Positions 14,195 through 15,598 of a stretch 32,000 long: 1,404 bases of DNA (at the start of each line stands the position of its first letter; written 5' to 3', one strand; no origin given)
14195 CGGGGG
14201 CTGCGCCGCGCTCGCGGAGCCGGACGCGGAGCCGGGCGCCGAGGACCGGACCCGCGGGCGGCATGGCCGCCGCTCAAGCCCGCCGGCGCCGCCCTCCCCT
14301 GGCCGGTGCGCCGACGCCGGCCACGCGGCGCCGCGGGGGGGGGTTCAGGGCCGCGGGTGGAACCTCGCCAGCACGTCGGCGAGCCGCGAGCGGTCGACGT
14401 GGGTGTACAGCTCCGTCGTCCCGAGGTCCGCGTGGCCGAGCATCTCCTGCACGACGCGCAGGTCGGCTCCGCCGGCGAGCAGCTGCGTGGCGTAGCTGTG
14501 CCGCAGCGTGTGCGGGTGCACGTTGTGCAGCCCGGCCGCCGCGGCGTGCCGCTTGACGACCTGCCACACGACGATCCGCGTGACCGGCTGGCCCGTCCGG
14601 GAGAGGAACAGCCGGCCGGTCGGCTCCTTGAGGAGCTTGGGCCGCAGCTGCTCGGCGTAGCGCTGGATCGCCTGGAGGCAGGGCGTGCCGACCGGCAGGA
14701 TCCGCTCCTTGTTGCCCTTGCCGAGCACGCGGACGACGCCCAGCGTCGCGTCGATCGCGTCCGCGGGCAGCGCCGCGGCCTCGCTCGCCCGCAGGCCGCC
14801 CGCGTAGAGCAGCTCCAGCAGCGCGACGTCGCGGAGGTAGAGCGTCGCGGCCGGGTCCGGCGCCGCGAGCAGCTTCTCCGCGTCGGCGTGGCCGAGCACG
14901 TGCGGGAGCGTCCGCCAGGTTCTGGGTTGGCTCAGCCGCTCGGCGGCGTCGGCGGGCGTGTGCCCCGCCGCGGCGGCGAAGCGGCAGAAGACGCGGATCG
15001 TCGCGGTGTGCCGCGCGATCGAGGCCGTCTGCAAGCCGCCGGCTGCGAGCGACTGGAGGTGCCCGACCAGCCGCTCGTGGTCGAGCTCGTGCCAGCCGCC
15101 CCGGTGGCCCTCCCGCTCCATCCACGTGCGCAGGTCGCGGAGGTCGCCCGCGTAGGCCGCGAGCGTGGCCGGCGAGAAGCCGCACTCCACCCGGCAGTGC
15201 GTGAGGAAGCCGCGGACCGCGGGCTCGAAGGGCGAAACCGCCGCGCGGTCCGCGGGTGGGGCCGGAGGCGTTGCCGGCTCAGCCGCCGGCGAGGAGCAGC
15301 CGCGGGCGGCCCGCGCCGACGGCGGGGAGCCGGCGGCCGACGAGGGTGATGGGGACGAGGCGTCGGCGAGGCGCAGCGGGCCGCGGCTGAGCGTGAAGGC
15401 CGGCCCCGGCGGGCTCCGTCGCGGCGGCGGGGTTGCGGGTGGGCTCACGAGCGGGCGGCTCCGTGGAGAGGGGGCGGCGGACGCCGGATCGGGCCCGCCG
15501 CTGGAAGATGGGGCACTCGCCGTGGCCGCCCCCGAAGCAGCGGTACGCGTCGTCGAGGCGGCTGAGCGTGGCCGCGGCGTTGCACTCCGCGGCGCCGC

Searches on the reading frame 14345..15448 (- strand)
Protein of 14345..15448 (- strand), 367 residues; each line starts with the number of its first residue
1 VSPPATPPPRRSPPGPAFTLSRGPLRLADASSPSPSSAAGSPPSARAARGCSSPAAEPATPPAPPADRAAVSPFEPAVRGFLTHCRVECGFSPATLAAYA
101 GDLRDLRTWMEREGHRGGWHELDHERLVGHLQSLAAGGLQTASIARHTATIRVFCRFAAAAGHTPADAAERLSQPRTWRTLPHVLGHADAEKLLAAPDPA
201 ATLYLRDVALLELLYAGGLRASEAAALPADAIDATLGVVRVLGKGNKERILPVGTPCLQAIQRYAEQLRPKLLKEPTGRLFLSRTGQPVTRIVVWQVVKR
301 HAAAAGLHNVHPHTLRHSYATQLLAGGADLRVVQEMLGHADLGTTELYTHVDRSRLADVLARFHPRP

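Call 74: search_protein_families(library=pfam, proteins=[window:14345-15448:-], max_evalue=0.00001)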
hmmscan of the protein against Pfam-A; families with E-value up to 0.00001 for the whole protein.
window:14345-15448:- (367 aa): 2 families
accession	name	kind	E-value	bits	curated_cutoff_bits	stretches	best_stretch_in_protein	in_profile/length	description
PF00589.27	Phage_integrase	-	1.2e-39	136.2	27.1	1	185-353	3-170/172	Phage integrase family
PF02899.23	Phage_int_SAM_1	-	9.4e-14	51.9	22.3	1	80-161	3-82/83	Phage integrase, N-terminal SAM-like domain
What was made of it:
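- The only recombinase nearby, at 14345-15448, is Xer-like and lies 7 kb away beyond conserved core genes (call 74).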
